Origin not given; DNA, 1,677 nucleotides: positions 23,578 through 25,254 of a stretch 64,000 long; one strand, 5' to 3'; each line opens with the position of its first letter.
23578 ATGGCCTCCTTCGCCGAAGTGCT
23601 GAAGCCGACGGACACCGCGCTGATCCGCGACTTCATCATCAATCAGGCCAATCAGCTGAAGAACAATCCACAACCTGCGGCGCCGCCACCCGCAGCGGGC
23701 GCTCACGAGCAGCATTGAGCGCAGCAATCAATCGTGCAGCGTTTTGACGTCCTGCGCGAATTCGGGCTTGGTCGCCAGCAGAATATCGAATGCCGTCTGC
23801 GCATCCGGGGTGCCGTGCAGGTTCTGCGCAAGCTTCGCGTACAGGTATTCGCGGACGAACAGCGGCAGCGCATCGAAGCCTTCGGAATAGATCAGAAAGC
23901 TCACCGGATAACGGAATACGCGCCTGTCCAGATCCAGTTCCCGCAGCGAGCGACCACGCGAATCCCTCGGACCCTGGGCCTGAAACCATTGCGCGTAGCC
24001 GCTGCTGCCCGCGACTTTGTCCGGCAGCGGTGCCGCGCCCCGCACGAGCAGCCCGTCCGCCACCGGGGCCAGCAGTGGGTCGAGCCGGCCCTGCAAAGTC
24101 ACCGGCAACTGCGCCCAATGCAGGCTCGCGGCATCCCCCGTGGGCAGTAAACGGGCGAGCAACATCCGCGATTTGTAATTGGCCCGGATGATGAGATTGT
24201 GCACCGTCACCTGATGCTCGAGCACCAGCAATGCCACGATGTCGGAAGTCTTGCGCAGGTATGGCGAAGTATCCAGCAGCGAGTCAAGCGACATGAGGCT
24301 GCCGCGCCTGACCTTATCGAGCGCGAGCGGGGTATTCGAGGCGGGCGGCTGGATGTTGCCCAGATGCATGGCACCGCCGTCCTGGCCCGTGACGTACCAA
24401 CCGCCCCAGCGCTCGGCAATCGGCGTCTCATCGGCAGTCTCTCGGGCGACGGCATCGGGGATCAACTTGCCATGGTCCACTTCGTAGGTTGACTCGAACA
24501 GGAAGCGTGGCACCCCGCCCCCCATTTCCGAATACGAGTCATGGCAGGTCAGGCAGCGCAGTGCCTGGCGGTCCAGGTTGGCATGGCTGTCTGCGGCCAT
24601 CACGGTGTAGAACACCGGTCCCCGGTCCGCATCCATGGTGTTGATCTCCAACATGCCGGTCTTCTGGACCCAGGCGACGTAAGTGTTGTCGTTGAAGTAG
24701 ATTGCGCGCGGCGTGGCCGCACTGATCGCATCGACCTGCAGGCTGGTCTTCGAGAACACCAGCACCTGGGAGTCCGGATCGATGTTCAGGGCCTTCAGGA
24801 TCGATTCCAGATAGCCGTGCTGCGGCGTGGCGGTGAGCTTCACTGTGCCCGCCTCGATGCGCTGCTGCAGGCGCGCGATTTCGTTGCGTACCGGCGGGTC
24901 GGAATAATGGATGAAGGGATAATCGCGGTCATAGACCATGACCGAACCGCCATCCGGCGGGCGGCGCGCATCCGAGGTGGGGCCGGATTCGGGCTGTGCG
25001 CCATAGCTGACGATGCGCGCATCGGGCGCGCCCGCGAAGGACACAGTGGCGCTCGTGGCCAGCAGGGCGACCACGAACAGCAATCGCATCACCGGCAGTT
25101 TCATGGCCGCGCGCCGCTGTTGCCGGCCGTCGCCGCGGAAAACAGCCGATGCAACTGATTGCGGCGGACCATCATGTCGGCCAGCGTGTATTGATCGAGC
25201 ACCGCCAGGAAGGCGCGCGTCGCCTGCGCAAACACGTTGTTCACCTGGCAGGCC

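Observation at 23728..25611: Consensus NsrR box plus nsrR-like gene translationally coupled to an unknown secreted CxxCH protein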

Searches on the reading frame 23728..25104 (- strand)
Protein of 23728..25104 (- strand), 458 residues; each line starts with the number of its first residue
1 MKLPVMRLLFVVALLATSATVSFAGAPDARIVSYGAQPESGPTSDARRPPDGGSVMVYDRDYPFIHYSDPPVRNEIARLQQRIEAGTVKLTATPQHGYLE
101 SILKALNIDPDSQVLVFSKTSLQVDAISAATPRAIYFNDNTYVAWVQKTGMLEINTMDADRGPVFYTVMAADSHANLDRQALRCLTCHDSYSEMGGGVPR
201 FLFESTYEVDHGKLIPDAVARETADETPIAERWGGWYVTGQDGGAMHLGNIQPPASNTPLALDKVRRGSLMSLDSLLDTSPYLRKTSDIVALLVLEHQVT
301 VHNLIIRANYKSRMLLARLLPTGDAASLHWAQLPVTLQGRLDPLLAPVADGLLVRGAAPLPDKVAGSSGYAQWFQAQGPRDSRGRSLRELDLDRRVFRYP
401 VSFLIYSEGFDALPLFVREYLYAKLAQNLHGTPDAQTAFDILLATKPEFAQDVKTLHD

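Call 3: search_protein_families(library=pfam, proteins=[window:23728-25104:-], max_evalue=0.01)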
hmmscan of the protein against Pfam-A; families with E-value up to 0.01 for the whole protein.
window:23728-25104:- (458 aa): 0 families

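Call 4: search_protein_families(library=ncbifam, proteins=[window:23728-25104:-], max_evalue=0.01)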
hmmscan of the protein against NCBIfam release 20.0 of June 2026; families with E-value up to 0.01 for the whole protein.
window:23728-25104:- (458 aa): 0 families

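Call 5: find_homologous_proteins(query=window:23728-25104:-)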
Query window:23728-25104:- (458 aa): 7408 proteins with E <= 0.001 among 8000 candidates; the best 120 are listed.
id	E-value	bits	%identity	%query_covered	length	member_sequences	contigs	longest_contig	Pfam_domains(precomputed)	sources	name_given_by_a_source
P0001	3.5e-272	921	88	100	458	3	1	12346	-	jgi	jgi:hypothetical protein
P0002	5.6e-260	881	84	100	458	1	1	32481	-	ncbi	ncbi:MAG TPA: hypothetical protein VIY90_06160 [Steroidobacteraceae bacterium]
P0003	3.2e-249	845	81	100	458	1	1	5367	-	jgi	jgi:hypothetical protein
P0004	3.3e-248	842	81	100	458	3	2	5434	-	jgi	jgi:hypothetical protein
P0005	3.1e-241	819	81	99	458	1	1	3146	-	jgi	-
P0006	4.6e-238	808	82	94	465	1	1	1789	-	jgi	jgi:hypothetical protein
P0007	2.0e-235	800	84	90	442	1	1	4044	-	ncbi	-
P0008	1.9e-232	790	79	100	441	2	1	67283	-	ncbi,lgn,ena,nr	ncbi:MAG TPA: hypothetical protein VK727_05150 [Steroidobacteraceae bacterium]|nr:hypothetical prote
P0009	3.9e-232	789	78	100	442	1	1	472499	-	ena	-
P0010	5.8e-231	785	81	89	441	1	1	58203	-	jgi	jgi:hypothetical protein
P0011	2.3e-229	780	76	100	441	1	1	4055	-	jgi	jgi:hypothetical protein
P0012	8.2e-203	692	70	93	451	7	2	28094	-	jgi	jgi:hypothetical protein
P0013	2.6e-198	677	71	93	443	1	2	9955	-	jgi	jgi:hypothetical protein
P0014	3.7e-197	674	71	90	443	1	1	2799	-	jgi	jgi:hypothetical protein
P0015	1.4e-195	668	69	93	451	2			-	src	-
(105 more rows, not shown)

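Call 6: search_solved_structures(query=window:23728-25104:-, max_evalue=10)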
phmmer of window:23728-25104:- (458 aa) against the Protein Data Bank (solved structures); distinct sequences matched with E-value up to 10: 0.

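Call 11: find_related_loci(query=window:23728-25104:-, collection=genome_contigs, flank=6000)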
Query window:23728-25104:- (458 aa) in genome_contigs; peptide patterns used: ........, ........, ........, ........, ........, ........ (x = any residue, [..] = any of these).
382 stretches matched a pattern; 346 encode a relative of the query (tblastn E <= 1e-3); the best 80 are kept; 80 distinct loci.
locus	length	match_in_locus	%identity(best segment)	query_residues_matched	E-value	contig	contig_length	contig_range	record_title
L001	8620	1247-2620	84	1-458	0e+0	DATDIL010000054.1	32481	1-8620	MAG TPA_asm: Steroidobacteraceae bacterium isolate SMAG_U303 k141_1722479, whole genome shotgun sequence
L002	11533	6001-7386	79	6-458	0e+0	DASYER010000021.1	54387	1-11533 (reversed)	MAG TPA_asm: Steroidobacteraceae bacterium isolate SMAG_U4992 k141_12666, whole genome shotgun sequence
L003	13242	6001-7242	71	56-458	0e+0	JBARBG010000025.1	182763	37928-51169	MAG: Steroidobacteraceae bacterium isolate MFD05764_ilm_asm_bin316 k127_1768757, whole genome shotgun sequence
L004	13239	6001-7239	72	56-457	0e+0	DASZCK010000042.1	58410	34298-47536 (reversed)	MAG TPA_asm: Steroidobacteraceae bacterium isolate SMAG_U6440 k141_179836, whole genome shotgun sequence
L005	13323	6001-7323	79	1-458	0e+0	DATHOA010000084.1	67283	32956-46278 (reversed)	MAG TPA_asm: Steroidobacteraceae bacterium isolate SMAG_U12672 k141_3332528, whole genome shotgun sequence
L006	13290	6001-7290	67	37-458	0e+0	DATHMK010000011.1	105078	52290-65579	MAG TPA_asm: Steroidobacteraceae bacterium isolate SMAG_U12630 k141_2951614, whole genome shotgun sequence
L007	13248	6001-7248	58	54-451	2e-156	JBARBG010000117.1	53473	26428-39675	MAG: Steroidobacteraceae bacterium isolate MFD05764_ilm_asm_bin316 k127_2824772, whole genome shotgun sequence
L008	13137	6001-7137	47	54-431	2e-105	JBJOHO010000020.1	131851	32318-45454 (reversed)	MAG: Pseudomonadota bacterium isolate sharkriverslough_2019_sw_WHONDRS-S19S_0042_B_bin.61 scaffold_280537, whole genome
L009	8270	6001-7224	44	58-450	3e-105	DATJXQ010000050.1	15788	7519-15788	MAG TPA_asm: Steroidobacteraceae bacterium isolate SMAG_U15130 k141_2467097, whole genome shotgun sequence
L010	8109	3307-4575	46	54-451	3e-104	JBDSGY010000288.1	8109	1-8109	MAG: Steroidobacteraceae bacterium isolate cluster1_bin.263 k127_14244447, whole genome shotgun sequence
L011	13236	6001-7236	44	58-457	5e-102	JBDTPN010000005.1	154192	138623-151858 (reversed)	MAG: Pseudomonadota bacterium isolate cluster3_bin.2 NODE_115_length_154192_cov_10.364358, whole genome shotgun sequence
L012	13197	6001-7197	44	61-450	1e-99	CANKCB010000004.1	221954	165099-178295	MAG: Gammaproteobacteria bacterium isolate RH-27jun17-231 genome assembly, contig: RH-27jun17-C100, whole genome shotgun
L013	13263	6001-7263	44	54-451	9e-100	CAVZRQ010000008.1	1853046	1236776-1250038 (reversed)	MAG: uncultured Gammaproteobacteria bacterium isolate MFD00905.bin.2.55 genome assembly, contig: contig_5050, whole geno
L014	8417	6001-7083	45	58-429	2e-99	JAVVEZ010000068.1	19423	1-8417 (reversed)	MAG: Pseudomonadales bacterium isolate TamC13-34 NODE_2364_length_19423_cov_6.480122, whole genome shotgun sequence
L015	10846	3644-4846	45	61-450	2e-97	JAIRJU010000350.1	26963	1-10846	MAG: Pseudomonadales bacterium isolate Ast373_bin18 k119_999307, whole genome shotgun sequence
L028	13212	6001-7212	42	59-451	2e-85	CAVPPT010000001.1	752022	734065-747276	MAG: uncultured Planctomycetaceae bacterium isolate MFD09779.bin.3.162 genome assembly, contig: contig_14553, whole geno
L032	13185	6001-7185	40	63-449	1e-83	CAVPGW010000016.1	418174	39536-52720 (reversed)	MAG: Pirellulaceae bacterium isolate MFD09964.bin.2.82 genome assembly, contig: contig_33862, whole genome shotgun seque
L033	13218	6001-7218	39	52-447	1e-83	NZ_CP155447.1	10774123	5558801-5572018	Singulisphaera sp. Ch08 chromosome, complete genome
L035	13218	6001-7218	39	50-446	4e-82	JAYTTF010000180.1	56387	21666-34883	MAG: Bryobacterales bacterium isolate GFS_5321 GFS_5321_179, whole genome shotgun sequence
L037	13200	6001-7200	40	65-454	8e-82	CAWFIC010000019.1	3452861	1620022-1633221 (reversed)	MAG: uncultured Planctomycetota bacterium isolate MFD02579.bin.2.73 genome assembly, contig: contig_698, whole genome sh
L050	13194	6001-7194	40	61-449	1e-79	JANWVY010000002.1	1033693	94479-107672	MAG: Bryobacteraceae bacterium isolate SKYG128 NODE_2_length_1033693_cov_8.130300, whole genome shotgun sequence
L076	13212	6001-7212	37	56-451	1e-76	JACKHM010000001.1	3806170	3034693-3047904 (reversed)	MAG: Planctomycetaceae bacterium isolate HK-STAS-PLAN-18 HK-STAS-PLAN-18_1, whole genome shotgun sequence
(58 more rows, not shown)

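Call 19: search_protein_representatives(protein=window:23728-25104:-)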
Query: 458 residues. Proteins with E-value up to 0.001 (for the whole library): 2946; up to 1e-10: 1924; up to 1e-30: 585. The best 150 are listed.
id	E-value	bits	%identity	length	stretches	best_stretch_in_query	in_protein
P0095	7.4e-134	463.3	56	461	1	41-453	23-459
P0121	8.6e-129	446.6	53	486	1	39-453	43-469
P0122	2.4e-115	402.3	46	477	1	6-438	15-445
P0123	4.9e-111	388.0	48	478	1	18-451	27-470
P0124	1.9e-96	340.0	47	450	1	55-451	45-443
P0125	2.3e-96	339.7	46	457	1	57-434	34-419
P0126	4.8e-94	332.1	46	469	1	55-436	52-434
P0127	5.0e-92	325.4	44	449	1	56-442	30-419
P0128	7.8e-92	324.8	45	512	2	13-318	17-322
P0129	8.7e-91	321.3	45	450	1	63-451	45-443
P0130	2.3e-90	319.9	44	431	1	50-449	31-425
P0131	3.0e-89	316.2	45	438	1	53-432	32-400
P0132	4.5e-88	312.4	44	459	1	60-450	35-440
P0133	1.4e-87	310.7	47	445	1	54-437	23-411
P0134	1.1e-84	301.1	44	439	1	55-432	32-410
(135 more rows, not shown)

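Call 33: predict_structure(alignment_id=A1)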
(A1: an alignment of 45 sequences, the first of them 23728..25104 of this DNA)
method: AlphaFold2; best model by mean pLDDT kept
length: 458 residues; sequences in the alignment: 45
mean_pLDDT: 87.0   pTM: 0.86
mean pLDDT of the five models: 87.0, 83.7, 83.1, 83.2, 82.6
residues with pLDDT >= 90: 302; 70-90: 88; 50-70: 37; < 50: 31
segments of 3 or more residues with pLDDT < 50: 22-40, 48-52, 192-195
pLDDT, mean of each block of 10 residues (from residue 1): 56 60 44 40 49 65 87 95 96 95 98 91 85 97 94 96 94 89 79 65 87 76 92 95 92 79 84 96 98 98 96 93 89 96 97 96 97 98 98 97 98 97 96 96 98 88
secondary structure, 60 per line:
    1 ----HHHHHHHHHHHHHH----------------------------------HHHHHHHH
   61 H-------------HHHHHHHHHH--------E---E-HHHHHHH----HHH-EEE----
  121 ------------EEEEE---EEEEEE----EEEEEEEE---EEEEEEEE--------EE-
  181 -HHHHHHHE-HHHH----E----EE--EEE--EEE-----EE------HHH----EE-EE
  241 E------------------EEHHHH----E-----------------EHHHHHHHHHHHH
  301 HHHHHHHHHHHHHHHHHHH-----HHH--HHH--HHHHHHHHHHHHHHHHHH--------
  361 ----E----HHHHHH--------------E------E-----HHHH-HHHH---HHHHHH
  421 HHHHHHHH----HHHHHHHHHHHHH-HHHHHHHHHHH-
elements in order: H5-18 H53-61 H75-84 H99-105 E114-116 E133-137 E141-146 E151-158 E162-169 H182-188 H191-194 E208-210 E213-215 E239-241 H262-265 H289-319 H335-352 H370-375 H403-406 H408-411 H415-428 H433-445 H447-457

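Call 37: fold_search(model_id=the predicted structure, library=pdb)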
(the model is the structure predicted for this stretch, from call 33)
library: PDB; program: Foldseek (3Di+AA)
matches with E <= 10: 329; with E <= 0.001: 0
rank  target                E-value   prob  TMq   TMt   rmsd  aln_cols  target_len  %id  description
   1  6skl_F                1.4e-01  0.08  0.10  0.11  20.2       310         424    7  Cryo-EM structure of the CMG Fork Protection Complex at a replication fork - Conformation 1 (released 2020-05-06)
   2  4c93_B                2.4e-01  0.06  0.10  0.10  21.0       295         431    9  Crystal structure of the carboxy-terminal domain of yeast Ctf4 bound to Pol alpha. (released 2014-04-30)
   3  4c93_A                3.1e-01  0.05  0.12  0.13  18.6       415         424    9  Crystal structure of the carboxy-terminal domain of yeast Ctf4 bound to Pol alpha. (released 2014-04-30)
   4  2bsz_A                3.1e-01  0.04  0.08  0.11  17.7       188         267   16  Structure of Mesorhizobium loti arylamine N-acetyltransferase 1 (released 2005-05-25)
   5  8kg6_G                3.5e-01  0.06  0.11  0.11  18.8       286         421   10  Yeast replisome in state I (released 2023-12-06)
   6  8b9a_H                4.3e-01  0.04  0.10  0.10  20.1       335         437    8  S. cerevisiae replisome + Ctf4, bound by pol alpha primase. Complex engaged with a fork DNA substrate containing a 60  (released 2023-08-09)
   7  5hog_B                5.4e-01  0.04  0.10  0.10  21.1       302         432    9  Crystal structure of the carboxy-terminal domain of yeast Ctf4 bound to Dna2. (released 2016-06-22)
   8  4c8s_A                6.0e-01  0.04  0.10  0.10  20.6       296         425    9  Crystal structure of the C-terminal region of yeast Ctf4 (released 2014-04-30)
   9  4c8h_C                6.3e-01  0.04  0.10  0.11  19.8       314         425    7  Crystal structure of the C-terminal region of yeast Ctf4, selenomethionine protein. (released 2014-04-30)
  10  4c8s_B                7.4e-01  0.03  0.10  0.10  21.1       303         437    8  Crystal structure of the C-terminal region of yeast Ctf4 (released 2014-04-30)
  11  4koa                  8.8e-01  0.04  0.09  0.11  15.7       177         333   12  Crystal Structure Analysis of 1,5-anhydro-D-fructose reductase from Sinorhizobium meliloti (released 2013-08-07)
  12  4jpq_B                1.2e+00  0.06  0.08  0.14  15.1       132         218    8  Crystal structure of a putative carbohydrate-binding protein (BACUNI_03838) from Bacteroides uniformis ATCC 8492 at 2. (released 2013-04-17)
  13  4jpq_A                1.2e+00  0.06  0.08  0.14  15.2       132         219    8  Crystal structure of a putative carbohydrate-binding protein (BACUNI_03838) from Bacteroides uniformis ATCC 8492 at 2. (released 2013-04-17)
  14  8kg6_F                1.2e+00  0.03  0.12  0.12  20.1       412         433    8  Yeast replisome in state I (released 2023-12-06)
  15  7e9g_R                1.2e+00  0.02  0.11  0.08  33.4       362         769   10  Cryo-EM structure of Gi-bound metabotropic glutamate receptor mGlu2 (released 2021-06-23)
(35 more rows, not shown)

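Call 42: search_protein_families(library=pfam, alignment_id=A2, max_evalue=0.00001)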
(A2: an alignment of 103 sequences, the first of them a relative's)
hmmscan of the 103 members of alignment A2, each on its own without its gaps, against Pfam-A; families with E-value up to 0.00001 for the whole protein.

A. member 1, L007:4935-5861:+ (308 aa): 2 families
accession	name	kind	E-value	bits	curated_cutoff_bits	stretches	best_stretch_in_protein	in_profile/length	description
PF02525.22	Flavodoxin_2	-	6e-39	134.3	27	1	110-282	1-181/198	Flavodoxin-like fold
PF03358.20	FMN_red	-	1.3e-08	35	24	1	110-216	1-99/152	NADPH-dependent FMN reductase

B. families by the number of members that match (of 103 scanned): 164 families (the first 25 are shown)
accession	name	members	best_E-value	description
PF03055.21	RPE65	2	4.1e-132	Retinal pigment epithelial membrane protein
PF12796.13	Ank_2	2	1.8e-72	Ankyrin repeats (3 copies)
PF00023.36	Ank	2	3.7e-63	Ankyrin repeat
PF13637.12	Ank_4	2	8.1e-56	Ankyrin repeats (many copies)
PF13606.12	Ank_3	2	7.7e-48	Ankyrin repeat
PF07631.16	PSD4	2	3.9e-47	Protein of unknown function (DUF1592)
PF13857.12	Ank_5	2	1.2e-43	Ankyrin repeats (many copies)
PF02525.22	Flavodoxin_2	2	6e-39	Flavodoxin-like fold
PF00884.28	Sulfatase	2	7.5e-35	Sulfatase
PF07470.19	Glyco_hydro_88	2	1.8e-34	Glycosyl Hydrolase Family 88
PF07627.16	PSCyt3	2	1.8e-29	Protein of unknown function (DUF1588)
PF13360.13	PQQ_2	2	8.5e-28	Outer membrane protein assembly factor BamB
PF07624.16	PSD2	2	8.7e-26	Protein of unknown function (DUF1585)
PF08534.16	Redoxin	2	3.1e-24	Redoxin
PF08241.18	Methyltransf_11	2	1.3e-23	Methyltransferase domain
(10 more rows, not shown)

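Call 43: search_solved_structures(query=A1, max_evalue=10)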
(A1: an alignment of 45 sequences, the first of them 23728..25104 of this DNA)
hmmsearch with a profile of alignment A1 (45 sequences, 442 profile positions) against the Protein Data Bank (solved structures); distinct sequences matched with E-value up to 10: 2.
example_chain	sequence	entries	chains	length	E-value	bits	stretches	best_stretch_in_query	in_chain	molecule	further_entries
8ptx_C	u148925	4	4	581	0.26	12.9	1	375-433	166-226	Elongator complex protein 3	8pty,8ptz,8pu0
8avg_C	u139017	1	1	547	0.8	11.3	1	375-433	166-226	Elongator complex protein 3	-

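Call 44: search_protein_families(library=pfam, alignment_id=A1, max_evalue=1)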
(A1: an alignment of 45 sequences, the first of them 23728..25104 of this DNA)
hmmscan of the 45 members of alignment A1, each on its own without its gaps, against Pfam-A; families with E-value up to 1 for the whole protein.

A. member 1, window:23728-25104:- (458 aa): 0 families

B. families by the number of members that match (of 45 scanned): 13 families
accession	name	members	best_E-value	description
PF18509.6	MCR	2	0.0014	Magnetochrome domain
PF18348.7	SH3_16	2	0.039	Bacterial dipeptidyl-peptidase Sh3 domain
PF21839.2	DUF6898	2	0.054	Domain of unknown function (DUF6898)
PF13376.11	OmdA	1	0.012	Bacteriocin-protection, YdeI or OmpD-Associated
PF06794.17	UPF0270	1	0.098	Uncharacterised protein family (UPF0270)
PF23145.1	Zf_2nd_IFT121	1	0.1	IFT121, second zinc finger domain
PF08194.17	DIM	1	0.12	DIM protein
PF13590.11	DUF4136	1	0.12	Domain of unknown function (DUF4136)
PF00034.26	Cytochrom_C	1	0.13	Cytochrome c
PF22056.1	ORF239-like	1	0.17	ORF239-like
PF09699.15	Paired_CXXCH_1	1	0.19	Doubled CXXCH motif (Paired_CXXCH_1)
PF25265.1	USP32_N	1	0.22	USP32 N-terminal domain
PF02986.19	Fn_bind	1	0.29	Fibronectin binding repeat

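Call 46: search_protein_families(library=pfam, proteins=[L076:5317-5892:+, L033:7289-9160:-, L037:7644-9641:-, L035:7329-9608:+, L050:7369-7803:+, L028:7300-8607:+, L076:4737-5177:-, L035:5504-5953:+, L033:5245-5724:-, L076:7271-7684:-], max_evalue=0.001)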
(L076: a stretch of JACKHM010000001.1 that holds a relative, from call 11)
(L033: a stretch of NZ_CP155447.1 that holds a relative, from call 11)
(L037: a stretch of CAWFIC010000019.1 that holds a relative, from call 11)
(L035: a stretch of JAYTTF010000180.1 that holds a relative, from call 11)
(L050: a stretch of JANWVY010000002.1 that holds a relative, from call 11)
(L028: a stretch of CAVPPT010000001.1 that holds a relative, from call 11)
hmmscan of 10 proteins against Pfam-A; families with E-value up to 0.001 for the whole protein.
L076:5317-5892:+ (191 aa): 1 family
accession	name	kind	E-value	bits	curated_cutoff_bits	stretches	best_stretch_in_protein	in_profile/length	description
PF11563.14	Protoglobin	-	2.9e-37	128.5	25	1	14-190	2-154/158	Protoglobin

L033:7289-9160:- (623 aa): 0 families

L037:7644-9641:- (665 aa): 0 families

L035:7329-9608:+ (759 aa): 0 families

L050:7369-7803:+ (144 aa): 0 families

L028:7300-8607:+ (435 aa): 2 families
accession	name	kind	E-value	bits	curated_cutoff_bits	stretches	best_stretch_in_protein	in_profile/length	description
PF22085.1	NorB_cytochrome_c-like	-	8.5e-63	212.4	29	1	62-236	1-181/181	Nitric oxide reductase subunit B, cytochrome c-like domain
PF00115.25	COX1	-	4.9e-11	42.6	34.8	1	299-428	2-115/436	Cytochrome C and Quinol oxidase polypeptide I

L076:4737-5177:- (146 aa): 1 family
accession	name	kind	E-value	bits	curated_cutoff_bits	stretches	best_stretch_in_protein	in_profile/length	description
PF02082.26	Rrf2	-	8.7e-27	94.3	30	1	2-129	1-131/132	Iron-dependent Transcriptional regulator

L035:5504-5953:+ (149 aa): 1 family
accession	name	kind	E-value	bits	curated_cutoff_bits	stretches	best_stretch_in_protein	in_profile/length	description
PF02082.26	Rrf2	-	4.8e-28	98.4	30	1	2-129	1-131/132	Iron-dependent Transcriptional regulator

L033:5245-5724:- (159 aa): 4 families
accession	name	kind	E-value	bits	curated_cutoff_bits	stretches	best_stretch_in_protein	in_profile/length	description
PF02082.26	Rrf2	-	4.2e-34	118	30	1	3-132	1-131/132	Iron-dependent Transcriptional regulator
PF12802.13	MarR_2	-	3.5e-05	24.3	27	1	11-61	8-57/61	MarR family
PF00392.27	GntR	-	0.00023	21.2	27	1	20-61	19-61/64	Bacterial regulatory proteins, gntR family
PF08279.18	HTH_11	-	0.00025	21.3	25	1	19-61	11-53/55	HTH domain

L076:7271-7684:- (137 aa): 0 families

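Call 52: search_protein_families(library=pfam, proteins=[L028:8604-9617:+, L028:4377-5171:-, L032:7166-8671:+], max_evalue=0.001)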
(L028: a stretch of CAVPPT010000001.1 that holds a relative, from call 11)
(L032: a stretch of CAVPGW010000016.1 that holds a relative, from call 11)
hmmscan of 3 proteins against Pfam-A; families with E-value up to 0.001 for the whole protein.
L028:8604-9617:+ (337 aa): 1 family
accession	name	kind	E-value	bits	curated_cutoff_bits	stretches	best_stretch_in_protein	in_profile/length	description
PF00115.25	COX1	-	2.6e-42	145.7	34.8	1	2-308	129-436/436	Cytochrome C and Quinol oxidase polypeptide I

L028:4377-5171:- (264 aa): 0 families

L032:7166-8671:+ (501 aa): 0 families

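Call 88: search_protein_families(library=ncbifam, proteins=[L035:5504-5953:+, L076:4737-5177:-, L028:5327-5755:-, L033:5245-5724:-], max_evalue=0.00001)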
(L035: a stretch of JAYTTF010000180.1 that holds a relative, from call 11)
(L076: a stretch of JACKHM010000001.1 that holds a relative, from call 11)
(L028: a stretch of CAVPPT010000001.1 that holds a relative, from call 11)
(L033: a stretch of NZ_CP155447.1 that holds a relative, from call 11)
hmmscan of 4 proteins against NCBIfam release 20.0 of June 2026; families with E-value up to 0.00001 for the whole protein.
L035:5504-5953:+ (149 aa): 7 families
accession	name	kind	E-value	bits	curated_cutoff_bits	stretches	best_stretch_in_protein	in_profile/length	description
TIGR00738.1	rrf2_super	superfamily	2e-31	108.6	73.3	1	1-129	2-132/132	Rrf2 family transcriptional regulator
TIGR02944.1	suf_reg_Xantho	equivalog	2.4e-18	66.8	110.65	1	2-127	4-130/130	SUF system Fe-S cluster assembly regulator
TIGR02010.1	IscR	equivalog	1.1e-16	60.9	207.55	1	2-130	3-132/135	Fe-S cluster assembly transcriptional regulator IscR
NF008886.0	PRK11920.1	equivalog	2.3e-14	53.3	193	1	2-90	3-91/153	iron-responsive transcriptional regulator RirA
NF008240.0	PRK11014.1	equivalog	1.5e-12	47.8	182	1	2-130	3-130/141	nitric oxide-sensing transcriptional repressor NsrR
NF047409.1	Cys_reg_CymR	equivalog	1e-10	41.9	195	1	3-87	4-90/139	cysteine metabolism transcriptional regulator CymR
NF008110.0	PRK10857.1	equivalog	1.3e-09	38.1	275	1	5-130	6-132/164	Fe-S cluster assembly transcriptional regulator IscR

L076:4737-5177:- (146 aa): 6 families
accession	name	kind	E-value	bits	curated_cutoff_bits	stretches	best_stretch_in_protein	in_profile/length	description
TIGR00738.1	rrf2_super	superfamily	5.3e-27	94.3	73.3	1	2-128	3-131/132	Rrf2 family transcriptional regulator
TIGR02944.1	suf_reg_Xantho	equivalog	1.6e-15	57.6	110.65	1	2-126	4-129/130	SUF system Fe-S cluster assembly regulator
NF008886.0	PRK11920.1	equivalog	4.2e-14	52.5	193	1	4-128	5-131/153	iron-responsive transcriptional regulator RirA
NF008240.0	PRK11014.1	equivalog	1.3e-12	48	182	1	6-133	7-133/141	nitric oxide-sensing transcriptional repressor NsrR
TIGR02010.1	IscR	equivalog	7e-08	32.4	207.55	1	7-130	8-132/135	Fe-S cluster assembly transcriptional regulator IscR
NF047409.1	Cys_reg_CymR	equivalog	8.2e-08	32.5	195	1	2-127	3-123/139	cysteine metabolism transcriptional regulator CymR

L028:5327-5755:- (142 aa): 5 families
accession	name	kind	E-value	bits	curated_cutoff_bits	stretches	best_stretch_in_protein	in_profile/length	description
TIGR00738.1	rrf2_super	superfamily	4.5e-28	97.8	73.3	1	2-127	3-131/132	Rrf2 family transcriptional regulator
TIGR02944.1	suf_reg_Xantho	equivalog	2.9e-12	47.1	110.65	1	4-88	6-90/130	SUF system Fe-S cluster assembly regulator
NF008240.0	PRK11014.1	equivalog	3.3e-09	36.9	182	1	6-134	7-135/141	nitric oxide-sensing transcriptional repressor NsrR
NF008886.0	PRK11920.1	equivalog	4e-09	36.3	193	1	2-133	3-137/153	iron-responsive transcriptional regulator RirA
TIGR02010.1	IscR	equivalog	4.9e-09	36.1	207.55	1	6-129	7-132/135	Fe-S cluster assembly transcriptional regulator IscR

L033:5245-5724:- (159 aa): 6 families
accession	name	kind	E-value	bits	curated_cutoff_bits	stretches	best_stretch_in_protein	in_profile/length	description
NF008886.0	PRK11920.1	equivalog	9.7e-37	126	193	1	1-142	1-142/153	iron-responsive transcriptional regulator RirA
NF008240.0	PRK11014.1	equivalog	1.1e-34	119.5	182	1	1-141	1-138/141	nitric oxide-sensing transcriptional repressor NsrR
TIGR00738.1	rrf2_super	superfamily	3.1e-30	104.8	73.3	1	1-131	1-131/132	Rrf2 family transcriptional regulator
TIGR02944.1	suf_reg_Xantho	equivalog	3.3e-14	53.4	110.65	1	2-129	3-129/130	SUF system Fe-S cluster assembly regulator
TIGR02010.1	IscR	equivalog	1.9e-10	40.7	207.55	1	1-134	1-133/135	Fe-S cluster assembly transcriptional regulator IscR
NF047409.1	Cys_reg_CymR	equivalog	1.8e-08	34.6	195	1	4-133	4-126/139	cysteine metabolism transcriptional regulator CymR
